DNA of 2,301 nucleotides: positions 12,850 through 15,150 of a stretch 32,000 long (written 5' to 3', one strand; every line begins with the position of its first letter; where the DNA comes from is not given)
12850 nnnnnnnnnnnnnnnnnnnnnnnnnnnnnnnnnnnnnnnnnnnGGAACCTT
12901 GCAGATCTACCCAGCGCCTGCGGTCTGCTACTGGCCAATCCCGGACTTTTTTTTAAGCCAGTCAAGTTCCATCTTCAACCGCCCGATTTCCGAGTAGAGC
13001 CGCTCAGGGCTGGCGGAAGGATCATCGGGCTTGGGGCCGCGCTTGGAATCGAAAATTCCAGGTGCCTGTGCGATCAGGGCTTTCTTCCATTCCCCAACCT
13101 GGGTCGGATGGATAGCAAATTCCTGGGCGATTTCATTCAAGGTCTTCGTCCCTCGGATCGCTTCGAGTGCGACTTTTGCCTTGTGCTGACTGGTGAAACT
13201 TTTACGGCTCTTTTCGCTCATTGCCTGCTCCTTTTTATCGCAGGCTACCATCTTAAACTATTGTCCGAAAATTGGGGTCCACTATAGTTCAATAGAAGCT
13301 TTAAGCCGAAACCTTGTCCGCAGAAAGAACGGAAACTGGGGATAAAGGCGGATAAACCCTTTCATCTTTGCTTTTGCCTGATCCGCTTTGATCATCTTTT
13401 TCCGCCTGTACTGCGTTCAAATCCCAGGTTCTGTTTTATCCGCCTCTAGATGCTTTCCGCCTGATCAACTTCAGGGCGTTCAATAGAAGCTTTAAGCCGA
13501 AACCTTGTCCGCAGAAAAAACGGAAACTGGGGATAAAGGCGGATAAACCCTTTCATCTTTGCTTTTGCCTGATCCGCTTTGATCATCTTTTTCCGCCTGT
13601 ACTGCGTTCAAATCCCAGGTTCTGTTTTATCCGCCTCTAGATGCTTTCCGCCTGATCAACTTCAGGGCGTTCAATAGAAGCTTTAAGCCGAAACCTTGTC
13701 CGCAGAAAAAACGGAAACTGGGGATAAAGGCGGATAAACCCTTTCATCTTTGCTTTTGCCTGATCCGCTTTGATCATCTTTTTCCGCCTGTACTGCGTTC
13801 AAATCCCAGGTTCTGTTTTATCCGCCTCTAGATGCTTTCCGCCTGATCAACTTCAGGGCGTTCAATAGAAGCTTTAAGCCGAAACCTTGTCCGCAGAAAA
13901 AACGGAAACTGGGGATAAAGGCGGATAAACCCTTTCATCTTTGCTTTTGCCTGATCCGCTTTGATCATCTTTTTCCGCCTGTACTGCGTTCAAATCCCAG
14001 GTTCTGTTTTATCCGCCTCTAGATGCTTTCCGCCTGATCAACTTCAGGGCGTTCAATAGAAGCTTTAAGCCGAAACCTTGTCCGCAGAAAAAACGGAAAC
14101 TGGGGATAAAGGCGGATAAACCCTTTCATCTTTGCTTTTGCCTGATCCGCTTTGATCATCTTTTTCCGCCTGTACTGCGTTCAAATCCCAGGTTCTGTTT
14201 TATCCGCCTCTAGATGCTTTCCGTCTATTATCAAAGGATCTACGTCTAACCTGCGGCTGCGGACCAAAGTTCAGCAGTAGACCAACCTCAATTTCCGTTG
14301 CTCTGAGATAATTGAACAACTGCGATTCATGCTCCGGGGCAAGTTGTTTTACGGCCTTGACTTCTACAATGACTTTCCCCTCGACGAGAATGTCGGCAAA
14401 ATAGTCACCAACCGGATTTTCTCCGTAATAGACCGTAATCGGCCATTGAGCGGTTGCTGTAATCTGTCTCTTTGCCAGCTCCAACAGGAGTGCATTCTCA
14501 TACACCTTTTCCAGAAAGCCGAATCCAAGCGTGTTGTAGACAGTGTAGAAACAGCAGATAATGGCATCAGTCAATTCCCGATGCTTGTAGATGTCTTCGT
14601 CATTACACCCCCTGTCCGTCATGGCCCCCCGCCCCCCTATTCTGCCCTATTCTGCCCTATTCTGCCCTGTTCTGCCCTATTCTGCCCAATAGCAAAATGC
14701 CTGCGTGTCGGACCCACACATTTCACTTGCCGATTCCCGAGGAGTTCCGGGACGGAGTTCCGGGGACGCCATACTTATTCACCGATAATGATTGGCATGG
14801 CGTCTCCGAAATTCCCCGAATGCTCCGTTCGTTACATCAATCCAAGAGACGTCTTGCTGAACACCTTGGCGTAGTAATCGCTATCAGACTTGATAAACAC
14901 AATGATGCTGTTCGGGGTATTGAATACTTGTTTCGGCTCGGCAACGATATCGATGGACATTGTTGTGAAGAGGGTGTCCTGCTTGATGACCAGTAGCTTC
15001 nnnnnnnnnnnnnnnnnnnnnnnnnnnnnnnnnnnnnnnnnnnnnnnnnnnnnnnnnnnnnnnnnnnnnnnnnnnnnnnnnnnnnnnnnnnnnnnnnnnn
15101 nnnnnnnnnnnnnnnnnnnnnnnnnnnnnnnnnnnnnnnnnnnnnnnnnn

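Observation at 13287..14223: Near-perfect 191-bp tandem array (4.9 copies) rich in GGCGGA(A/T)AA motifs, wedged between an IS end and a GxxExxY gene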

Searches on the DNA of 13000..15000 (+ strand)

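Call 12: search_rna_families(source=window, start=13000, end=15000, threshold=evalue, max_evalue=10)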
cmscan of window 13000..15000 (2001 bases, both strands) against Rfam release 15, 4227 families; matches with E-value up to 10: 1.
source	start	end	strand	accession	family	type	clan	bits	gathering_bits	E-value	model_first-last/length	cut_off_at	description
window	14753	14816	-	RF03880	mir-1684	Gene; miRNA;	-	18.7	60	2.1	1-87/87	no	mir-1684 microRNA precursor family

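Call 15: search_dna_similar(query=window:13478-13859:+, collection=plasmids, mode=distant, max_evalue=0.01)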
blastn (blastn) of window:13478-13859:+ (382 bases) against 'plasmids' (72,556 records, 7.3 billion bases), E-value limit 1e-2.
No match.

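Call 16: search_dna_similar(query=window:13478-13859:+, collection=phages, mode=distant, max_evalue=0.01)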
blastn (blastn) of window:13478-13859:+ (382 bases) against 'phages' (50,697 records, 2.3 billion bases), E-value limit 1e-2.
No match.

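Call 76: search_rna_families(sources=[L077, L063, L069, L061, L062, L068], threshold=evalue, max_evalue=1)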
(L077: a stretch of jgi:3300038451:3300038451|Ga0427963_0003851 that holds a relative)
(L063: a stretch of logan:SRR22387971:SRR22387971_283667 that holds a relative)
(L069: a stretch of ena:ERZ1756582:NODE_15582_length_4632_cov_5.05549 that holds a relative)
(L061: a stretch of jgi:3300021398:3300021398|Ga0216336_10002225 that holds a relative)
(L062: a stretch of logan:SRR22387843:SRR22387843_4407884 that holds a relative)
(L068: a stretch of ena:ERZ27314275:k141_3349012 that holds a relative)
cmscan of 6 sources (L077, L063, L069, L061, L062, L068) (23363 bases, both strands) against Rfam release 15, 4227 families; matches with E-value up to 1: 1.
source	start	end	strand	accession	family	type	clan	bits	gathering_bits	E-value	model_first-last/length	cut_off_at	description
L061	2607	2671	-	RF02218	ZNRD1-AS1_1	Gene; lncRNA;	-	24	50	0.42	1-68/68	no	ZNRD1 antisense RNA 1 conserved region 1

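Call 110: search_dna_similar(query=L091:1585-1675:+, collection=plasmids, mode=distant, max_evalue=0.001, max_rows=15)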
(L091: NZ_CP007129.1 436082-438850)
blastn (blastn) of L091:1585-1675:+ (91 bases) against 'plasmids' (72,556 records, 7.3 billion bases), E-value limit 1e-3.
Records with a match: 2; places in all: 17; records where one place covers at least 80% of the query: 2.
Best place of each record, by identity: >=99% 1; 80-90% 1.
By first word of the organism name: Gemmatirosa 2.
By predicted mobility (MOB-suite, as given by PLSDB): non-mobilizable 2.
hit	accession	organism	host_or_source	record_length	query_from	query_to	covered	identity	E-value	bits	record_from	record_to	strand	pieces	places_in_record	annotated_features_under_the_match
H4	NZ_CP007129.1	Gemmatirosa kalamazoonensis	-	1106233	1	91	100%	100.0%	7e-39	165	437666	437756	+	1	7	record has no annotation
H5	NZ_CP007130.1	Gemmatirosa kalamazoonensis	-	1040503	7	82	84%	81.8%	1e-9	68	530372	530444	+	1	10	record has no annotation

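Call 112: get_annotated_region(hit=H5, flank=1500)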
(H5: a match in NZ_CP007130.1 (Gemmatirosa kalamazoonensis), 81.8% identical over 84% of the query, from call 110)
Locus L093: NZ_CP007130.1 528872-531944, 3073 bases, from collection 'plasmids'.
description: Gemmatirosa kalamazoonensis strain KBS708 plasmid 2, complete sequence
organism: Gemmatirosa kalamazoonensis (NCBI taxid 861299)
taxonomy: Bacteria; Gemmatimonadota; Gemmatimonadia; Gemmatimonadales; Gemmatimonadaceae; Gemmatirosa; Gemmatirosa kalamazoonensis
host: -; source: -; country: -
typing (MOB-suite, as given by PLSDB): non-mobilizable
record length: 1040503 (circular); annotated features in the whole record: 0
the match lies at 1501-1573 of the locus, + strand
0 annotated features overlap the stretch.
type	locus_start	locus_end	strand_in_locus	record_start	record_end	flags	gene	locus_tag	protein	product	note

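Call 114: search_dna_similar(query=L077:801-1045:+, collection=plasmids, mode=distant, max_evalue=0.001, max_rows=15)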
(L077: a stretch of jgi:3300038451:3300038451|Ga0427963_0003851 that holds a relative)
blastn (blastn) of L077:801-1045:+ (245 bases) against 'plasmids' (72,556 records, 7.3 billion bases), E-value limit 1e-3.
No match.

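Call 120: search_dna_similar(query=L096:1-1315:+, collection=plasmids, mode=distant, max_evalue=1e-10, max_rows=15)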
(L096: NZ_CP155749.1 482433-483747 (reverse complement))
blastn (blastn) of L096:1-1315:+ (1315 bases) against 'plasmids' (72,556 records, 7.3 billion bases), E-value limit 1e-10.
Records with a match: 18; places in all: 18; records where one place covers at least 80% of the query: 1.
Best place of each record, by identity: >=99% 1; 80-90% 2; 60-80% 15.
By first word of the organism name: Sinorhizobium 4; Ralstonia 3; Sphingomonas 2; Neisseria 2; Methylobacterium 1; Rhizobium 1; Shinella 1; Mesorhizobium 1; Aeromonas 1; Azospirillum 1; and 1 more.
By predicted mobility (MOB-suite, as given by PLSDB): non-mobilizable 16; conjugative 2.
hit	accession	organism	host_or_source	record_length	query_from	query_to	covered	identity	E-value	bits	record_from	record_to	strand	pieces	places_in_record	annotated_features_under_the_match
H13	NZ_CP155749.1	Sphingomonas parapaucimobilis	Chinese cabbage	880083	1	1315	100%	100.0%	0e+0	2372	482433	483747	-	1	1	fabD: ACP S-malonyltransferase | GxxExxY protein | fabG: 3-oxoacyl-[acyl-carrier-protein] reductase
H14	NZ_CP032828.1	Sphingomonas paeninsulae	whole organism,soil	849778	77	1314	58%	73.7%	1e-64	442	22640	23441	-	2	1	fabD: ACP S-malonyltransferase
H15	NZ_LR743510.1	Methylobacterium bullatum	-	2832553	83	1315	47%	71.4%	6e-43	306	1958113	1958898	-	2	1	none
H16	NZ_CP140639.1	Rhizobium indigoferae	Indigofera amblyantha,Pure culture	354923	14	1277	41%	70.5%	2e-29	244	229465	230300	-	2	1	fabD: ACP S-malonyltransferase | fabG: 3-oxoacyl-[acyl-carrier-protein] reductase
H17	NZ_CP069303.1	Shinella sp. PSBB067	monoisolate,Minnesota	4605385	14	1315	39%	69.8%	4e-20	212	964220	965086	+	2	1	none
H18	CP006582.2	Mesorhizobium huakuii 7653R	Rice field soil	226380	905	1297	30%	65.0%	5e-12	82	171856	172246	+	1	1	fabG: 3-oxoacyl-[acyl-carrier-protein] reductase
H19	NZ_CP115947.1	Ralstonia solanacearum MolK2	Musa sp.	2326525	9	381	28%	66.6%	4e-13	85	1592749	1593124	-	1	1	record has no annotation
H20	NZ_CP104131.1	Sinorhizobium sp. K101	Phaseolus vulgaris,cell ...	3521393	14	301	22%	69.1%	2e-17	99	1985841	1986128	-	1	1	none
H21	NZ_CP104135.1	Sinorhizobium sp. C101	Phaseolus vulgaris,cell ...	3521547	14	301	22%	69.1%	2e-17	99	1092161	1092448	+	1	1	none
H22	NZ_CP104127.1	Sinorhizobium sp. M103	Phaseolus vulgaris,cell ...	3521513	14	301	22%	69.1%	2e-17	99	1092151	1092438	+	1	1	none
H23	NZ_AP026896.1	Aeromonas caviae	Microbe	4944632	8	1240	19%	75.0%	8e-16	174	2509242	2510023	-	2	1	none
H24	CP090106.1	Sinorhizobium meliloti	Medicago,Cell culture,Plant nodule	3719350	77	301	17%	72.4%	1e-19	106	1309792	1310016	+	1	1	fabD: ACP S-malonyltransferase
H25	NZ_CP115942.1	Ralstonia syzygii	Musa sp.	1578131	1137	1315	14%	71.7%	1e-13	87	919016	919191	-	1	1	none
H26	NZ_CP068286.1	Ralstonia syzygii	Musa balbisiana cultivar Kepok,banana ...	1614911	1137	1315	14%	71.7%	1e-13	87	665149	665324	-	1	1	record has no annotation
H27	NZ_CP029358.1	Azospirillum thermophilum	cell culture,hot spring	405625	1098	1252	12%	74.8%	1e-13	86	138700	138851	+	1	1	glucose 1-dehydrogenase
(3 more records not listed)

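Call 121: get_annotated_region(hit=H14, flank=100)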
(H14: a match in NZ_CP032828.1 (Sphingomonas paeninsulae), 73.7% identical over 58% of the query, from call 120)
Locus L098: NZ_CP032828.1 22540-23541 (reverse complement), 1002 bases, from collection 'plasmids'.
description: Sphingomonas paeninsulae strain YZ-8 plasmid unnamed1, complete sequence
organism: Sphingomonas paeninsulae (NCBI taxid 2319844)
taxonomy: Bacteria; Pseudomonadota; Alphaproteobacteria; Sphingomonadales; Sphingomonadaceae; Sphingomonas; Sphingomonas paeninsulae
host: -; source: whole organism,soil; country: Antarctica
typing (MOB-suite, as given by PLSDB): non-mobilizable
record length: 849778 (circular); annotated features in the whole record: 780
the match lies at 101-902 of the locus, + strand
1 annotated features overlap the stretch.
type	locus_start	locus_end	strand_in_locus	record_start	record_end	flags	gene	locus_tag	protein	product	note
CDS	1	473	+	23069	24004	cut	fabD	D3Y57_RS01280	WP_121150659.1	ACP S-malonyltransferase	GO:0006633 - fatty acid biosynthetic process [Evidence IEA]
